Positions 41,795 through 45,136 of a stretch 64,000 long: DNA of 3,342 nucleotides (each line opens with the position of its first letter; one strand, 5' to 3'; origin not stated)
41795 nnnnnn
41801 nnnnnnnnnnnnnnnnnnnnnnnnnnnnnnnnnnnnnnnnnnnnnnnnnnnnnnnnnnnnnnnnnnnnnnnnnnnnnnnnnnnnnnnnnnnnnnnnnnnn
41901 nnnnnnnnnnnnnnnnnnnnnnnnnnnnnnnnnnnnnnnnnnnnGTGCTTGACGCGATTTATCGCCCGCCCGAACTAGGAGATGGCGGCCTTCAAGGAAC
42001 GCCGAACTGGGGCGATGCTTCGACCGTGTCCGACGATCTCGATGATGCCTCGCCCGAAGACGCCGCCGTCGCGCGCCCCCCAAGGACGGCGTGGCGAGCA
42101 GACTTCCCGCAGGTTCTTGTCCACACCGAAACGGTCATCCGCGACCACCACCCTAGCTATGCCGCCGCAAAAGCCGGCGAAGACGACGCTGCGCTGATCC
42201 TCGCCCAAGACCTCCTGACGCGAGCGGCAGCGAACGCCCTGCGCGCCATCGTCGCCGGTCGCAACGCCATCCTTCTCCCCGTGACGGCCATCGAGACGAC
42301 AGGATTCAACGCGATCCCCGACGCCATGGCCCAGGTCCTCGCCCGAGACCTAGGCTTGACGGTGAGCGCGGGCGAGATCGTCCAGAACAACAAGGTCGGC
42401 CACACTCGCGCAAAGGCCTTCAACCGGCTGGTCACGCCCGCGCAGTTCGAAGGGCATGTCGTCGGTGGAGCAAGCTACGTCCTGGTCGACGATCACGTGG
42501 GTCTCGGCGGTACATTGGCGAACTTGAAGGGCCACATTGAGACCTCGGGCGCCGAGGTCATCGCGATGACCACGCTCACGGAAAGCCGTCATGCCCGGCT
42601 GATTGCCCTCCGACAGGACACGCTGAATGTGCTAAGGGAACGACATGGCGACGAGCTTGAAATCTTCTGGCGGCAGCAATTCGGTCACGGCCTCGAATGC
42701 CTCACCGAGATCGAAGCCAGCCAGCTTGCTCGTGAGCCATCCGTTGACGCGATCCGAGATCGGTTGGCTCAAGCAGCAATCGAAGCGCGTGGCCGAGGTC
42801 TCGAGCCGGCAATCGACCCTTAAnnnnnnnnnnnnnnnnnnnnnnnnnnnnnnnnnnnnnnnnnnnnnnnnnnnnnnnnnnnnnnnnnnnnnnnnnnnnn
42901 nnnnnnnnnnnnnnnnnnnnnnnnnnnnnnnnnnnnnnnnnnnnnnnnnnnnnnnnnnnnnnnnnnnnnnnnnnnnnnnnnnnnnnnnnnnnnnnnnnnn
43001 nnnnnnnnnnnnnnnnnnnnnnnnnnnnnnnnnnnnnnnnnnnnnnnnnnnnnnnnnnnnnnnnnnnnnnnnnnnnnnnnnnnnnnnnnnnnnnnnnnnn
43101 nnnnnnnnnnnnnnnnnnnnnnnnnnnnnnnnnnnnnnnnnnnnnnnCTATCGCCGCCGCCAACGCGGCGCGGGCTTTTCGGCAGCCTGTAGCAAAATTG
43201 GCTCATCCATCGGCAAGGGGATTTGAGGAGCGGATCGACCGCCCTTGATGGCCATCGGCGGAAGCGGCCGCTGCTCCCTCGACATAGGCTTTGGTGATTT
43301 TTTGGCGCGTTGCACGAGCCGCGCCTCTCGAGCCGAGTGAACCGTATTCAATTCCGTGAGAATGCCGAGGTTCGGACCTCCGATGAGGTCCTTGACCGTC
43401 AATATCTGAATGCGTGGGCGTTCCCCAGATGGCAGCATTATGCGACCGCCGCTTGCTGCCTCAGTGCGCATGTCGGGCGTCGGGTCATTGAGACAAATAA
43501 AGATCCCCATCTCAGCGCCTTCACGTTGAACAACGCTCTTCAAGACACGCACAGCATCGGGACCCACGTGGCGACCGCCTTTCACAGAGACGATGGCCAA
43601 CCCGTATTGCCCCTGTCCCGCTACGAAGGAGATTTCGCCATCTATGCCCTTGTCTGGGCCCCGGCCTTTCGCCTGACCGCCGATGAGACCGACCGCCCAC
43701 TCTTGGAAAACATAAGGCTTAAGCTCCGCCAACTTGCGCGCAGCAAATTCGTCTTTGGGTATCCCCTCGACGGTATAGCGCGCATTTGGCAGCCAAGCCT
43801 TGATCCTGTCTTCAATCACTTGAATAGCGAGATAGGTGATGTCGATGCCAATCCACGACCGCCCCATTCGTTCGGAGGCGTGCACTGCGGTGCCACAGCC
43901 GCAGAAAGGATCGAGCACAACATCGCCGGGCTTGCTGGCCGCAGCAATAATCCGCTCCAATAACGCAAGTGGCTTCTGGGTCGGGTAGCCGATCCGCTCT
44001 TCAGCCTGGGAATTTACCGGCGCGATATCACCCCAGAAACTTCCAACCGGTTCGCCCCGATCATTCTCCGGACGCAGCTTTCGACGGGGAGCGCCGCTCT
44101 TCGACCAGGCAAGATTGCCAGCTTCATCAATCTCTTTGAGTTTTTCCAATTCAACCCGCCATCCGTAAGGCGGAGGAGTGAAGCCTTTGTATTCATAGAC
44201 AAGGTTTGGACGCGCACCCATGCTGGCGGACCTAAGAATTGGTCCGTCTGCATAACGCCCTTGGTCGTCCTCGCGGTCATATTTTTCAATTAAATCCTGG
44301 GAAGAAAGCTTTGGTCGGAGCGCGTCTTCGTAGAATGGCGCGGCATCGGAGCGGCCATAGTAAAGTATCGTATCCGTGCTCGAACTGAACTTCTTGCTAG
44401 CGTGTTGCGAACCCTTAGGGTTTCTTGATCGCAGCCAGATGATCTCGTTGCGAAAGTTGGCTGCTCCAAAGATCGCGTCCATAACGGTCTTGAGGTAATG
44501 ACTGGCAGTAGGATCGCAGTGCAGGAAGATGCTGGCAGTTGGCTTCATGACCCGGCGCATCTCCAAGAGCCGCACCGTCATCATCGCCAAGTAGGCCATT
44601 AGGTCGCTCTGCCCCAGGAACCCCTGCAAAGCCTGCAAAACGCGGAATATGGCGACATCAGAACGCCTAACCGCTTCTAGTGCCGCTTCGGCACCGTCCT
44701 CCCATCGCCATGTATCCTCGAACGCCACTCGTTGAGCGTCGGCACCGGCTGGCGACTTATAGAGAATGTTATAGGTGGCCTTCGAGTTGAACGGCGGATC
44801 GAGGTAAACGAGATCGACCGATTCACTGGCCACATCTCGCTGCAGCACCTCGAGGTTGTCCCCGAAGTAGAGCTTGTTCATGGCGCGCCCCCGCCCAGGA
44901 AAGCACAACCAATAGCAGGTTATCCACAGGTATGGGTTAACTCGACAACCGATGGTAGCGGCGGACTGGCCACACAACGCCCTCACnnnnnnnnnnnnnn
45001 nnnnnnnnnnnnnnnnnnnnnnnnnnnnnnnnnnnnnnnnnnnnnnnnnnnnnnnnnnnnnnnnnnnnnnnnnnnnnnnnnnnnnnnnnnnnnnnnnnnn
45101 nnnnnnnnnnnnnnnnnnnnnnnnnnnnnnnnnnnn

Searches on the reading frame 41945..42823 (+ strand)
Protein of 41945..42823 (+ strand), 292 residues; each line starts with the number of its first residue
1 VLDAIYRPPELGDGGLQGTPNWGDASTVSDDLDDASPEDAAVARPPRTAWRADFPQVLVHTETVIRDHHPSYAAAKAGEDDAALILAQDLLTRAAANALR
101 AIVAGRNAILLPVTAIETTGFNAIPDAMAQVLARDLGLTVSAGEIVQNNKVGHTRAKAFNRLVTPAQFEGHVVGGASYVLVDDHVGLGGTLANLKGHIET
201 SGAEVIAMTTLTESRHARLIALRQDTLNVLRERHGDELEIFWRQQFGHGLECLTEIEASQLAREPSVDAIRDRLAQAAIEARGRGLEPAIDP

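Call 3: search_protein_families(library=pfam, proteins=[window:41945-42823:+], max_evalue=1)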
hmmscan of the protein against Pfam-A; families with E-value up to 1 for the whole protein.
window:41945-42823:+ (292 aa): 3 families
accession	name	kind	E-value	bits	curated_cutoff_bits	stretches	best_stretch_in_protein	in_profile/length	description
PF00156.33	Pribosyltran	-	0.0012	18.7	26.3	1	128-217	43-129/158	Phosphoribosyl transferase domain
PF14258.12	DUF4350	-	0.011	16.5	30.4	1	55-115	13-75/181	Domain of unknown function (DUF4350)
PF16588.11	zf-C2H2_10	-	0.12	12.5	26.2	1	149-162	10-23/23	C2H2 zinc-finger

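Call 4: search_protein_families(library=phrogs, proteins=[window:41945-42823:+], max_evalue=0.1)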
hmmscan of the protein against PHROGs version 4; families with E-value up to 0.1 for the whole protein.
window:41945-42823:+ (292 aa): 1 family
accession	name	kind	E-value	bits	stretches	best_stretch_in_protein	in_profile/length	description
phrog_22413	-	unknown function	5.9e-56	190.6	1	56-280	13-236/242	-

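Call 5: search_protein_families(library=ncbifam, proteins=[window:41945-42823:+], max_evalue=0.1)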
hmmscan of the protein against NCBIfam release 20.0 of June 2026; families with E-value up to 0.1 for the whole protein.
window:41945-42823:+ (292 aa): 5 families
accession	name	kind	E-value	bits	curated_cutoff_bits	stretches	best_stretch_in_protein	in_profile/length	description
NF041412.1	XopC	subfamily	0.0022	16.2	1000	1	149-214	274-340/828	XopC/Rsp1239 family type III secretion system effector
NF002634.0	PRK02304.1-3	equivalog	0.045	13.4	170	1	172-211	115-154/182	adenine phosphoribosyltransferase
NF005592.0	PRK07322.1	subfamily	0.045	13.1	143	0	173-211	118-156/180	adenine phosphoribosyltransferase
NF002635.0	PRK02304.1-4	subfamily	0.066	12.7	146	1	174-213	114-153/188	adenine phosphoribosyltransferase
NF006605.0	PRK09162.1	equivalog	0.067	12.6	181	0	174-220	97-143/183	hypoxanthine-guanine phosphoribosyltransferase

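Call 35: search_protein_families(library=padloc, proteins=[window:41945-42823:+], max_evalue=0.01)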
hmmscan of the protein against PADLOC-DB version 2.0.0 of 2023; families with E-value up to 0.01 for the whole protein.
window:41945-42823:+ (292 aa): 0 families

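Call 98: search_solved_structures(query=window:41945-42823:+, max_evalue=1)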
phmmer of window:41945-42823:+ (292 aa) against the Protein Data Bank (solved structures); distinct sequences matched with E-value up to 1: 4.
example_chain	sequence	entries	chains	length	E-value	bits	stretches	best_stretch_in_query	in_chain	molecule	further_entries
6fsp_A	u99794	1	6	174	0.046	16.6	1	173-214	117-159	PRPP-binding protein, adenine/guanine phosphoribosyltransferase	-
5zgo_A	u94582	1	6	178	0.048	16.6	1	173-214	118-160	Adenine phosphoribosyltransferase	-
7ap5_BBB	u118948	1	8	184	0.28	14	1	94-166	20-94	Beta subunit of cyanobacterial protein phycoerythrin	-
1mzv_A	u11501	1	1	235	0.6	13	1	170-211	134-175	Adenine Phosphoribosyltransferase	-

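Call 99: search_dna_similar(query=window:41945-42823:+, collection=phages, mode=protein, max_rows=10)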
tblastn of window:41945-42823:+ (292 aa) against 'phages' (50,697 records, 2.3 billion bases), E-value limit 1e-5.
Records with a match: 3; places in all: 3; records where one place covers at least 80% of the query: 0.
Best place of each record, by identity: <60% 3.
By first word of the organism name: Moraxella 2; Burkholderia 1.
By host as written in the record: Moraxella catarrhalis 2; Burkholderia pseudomallei 1.
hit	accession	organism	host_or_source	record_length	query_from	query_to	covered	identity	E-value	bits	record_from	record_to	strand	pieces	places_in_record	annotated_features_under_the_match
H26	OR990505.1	Burkholderia phage vB_HM795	Burkholderia pseudomallei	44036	109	277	58%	39.1%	1e-14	80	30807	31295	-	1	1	hypothetical protein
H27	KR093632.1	Moraxella phage Mcat8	Moraxella catarrhalis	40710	107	274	58%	38.6%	5e-25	110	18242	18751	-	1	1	coat protein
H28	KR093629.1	Moraxella phage Mcat5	Moraxella catarrhalis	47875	163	274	38%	40.0%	6e-17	87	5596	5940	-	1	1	hypothetical protein (x3)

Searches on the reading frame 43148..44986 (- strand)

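Call 3: search_protein_families(library=pfam, proteins=[window:43148-44986:-], max_evalue=1)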
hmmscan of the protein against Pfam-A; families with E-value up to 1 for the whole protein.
window:43148-44986:- (612 aa): 8 families
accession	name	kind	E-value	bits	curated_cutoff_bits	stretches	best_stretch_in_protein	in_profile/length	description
PF01555.25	N6_N4_Mtase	-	2.4e-40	139.3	26.7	1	57-385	1-213/221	DNA methylase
PF22722.2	NA-iREase1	-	4.9e-07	30.1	27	1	442-535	21-105/106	NACHT-associated inactive Restriction Endonuclease 1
PF04471.18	Mrr_cat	-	6.9e-07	29.8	21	1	439-522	27-109/115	Restriction endonuclease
PF02086.21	MethyltransfD12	-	0.00021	21.5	22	1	54-81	173-203/253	D12 class N6 adenine-specific DNA methyltransferase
PF03602.21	Cons_hypoth95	-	0.00052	20.2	24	1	40-73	96-130/182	Conserved hypothetical protein 95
PF13847.12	Methyltransf_31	-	0.03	14.4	27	1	352-394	2-47/145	Methyltransferase domain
PF05724.17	TPMT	-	0.058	13.5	26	1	329-390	12-74/218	Thiopurine S-methyltransferase (TPMT)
PF01170.24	UPF0020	-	0.075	13.2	22.3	1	349-366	24-41/197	RMKL-like, methyltransferase domain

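Call 35: search_protein_families(library=padloc, proteins=[window:43148-44986:-], max_evalue=0.01)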
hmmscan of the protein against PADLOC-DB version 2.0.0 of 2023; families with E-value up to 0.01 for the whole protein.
window:43148-44986:- (612 aa): 75 families (the best 25 are shown)
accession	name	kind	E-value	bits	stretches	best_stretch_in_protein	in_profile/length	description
PDLC03354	MTase_II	-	1e-58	197.3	1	130-398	127-385/425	Type II methyltransferase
PDLC03339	MTase_II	-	5.3e-53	178.2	3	308-397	185-273/399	Type II methyltransferase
PDLC03300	MTase_II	-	3e-39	132.9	2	313-397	196-278/302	Type II methyltransferase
PDLC03644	MTase_III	-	2.4e-35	120.3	1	132-397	109-395/542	Type III methyltransferase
PDLC03636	MTase_III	-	1.6e-34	117.6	2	132-240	96-197/575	Type III methyltransferase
PDLC03638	MTase_III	-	6.2e-33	112.1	1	131-412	430-691/816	Type III methyltransferase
PDLC03371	MTase_II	-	3e-31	106.9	2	324-397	181-254/260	Type II methyltransferase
PDLC03633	MTase_III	-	2.3e-29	100.6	2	329-396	287-354/616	Type III methyltransferase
PDLC03299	MTase_II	-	5.5e-29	99.6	3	315-397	178-259/296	Type II methyltransferase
PDLC03634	MTase_III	-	2.4e-26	90.8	1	41-370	99-425/621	Type III methyltransferase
PDLC03635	MTase_III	-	2.9e-26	90.3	2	131-241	267-378/708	Type III methyltransferase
PDLC03216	MTase_II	-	3.7e-26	90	2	334-404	194-264/364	Type II methyltransferase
PDLC03641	MTase_III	-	2e-25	87.4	1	37-377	105-434/657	Type III methyltransferase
PDLC03738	oMTase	-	6.6e-25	85.6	1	334-398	204-268/376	orphan methyltransferase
PDLC03238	MTase_II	-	2.4e-22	77.6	2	308-397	279-365/428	Type II methyltransferase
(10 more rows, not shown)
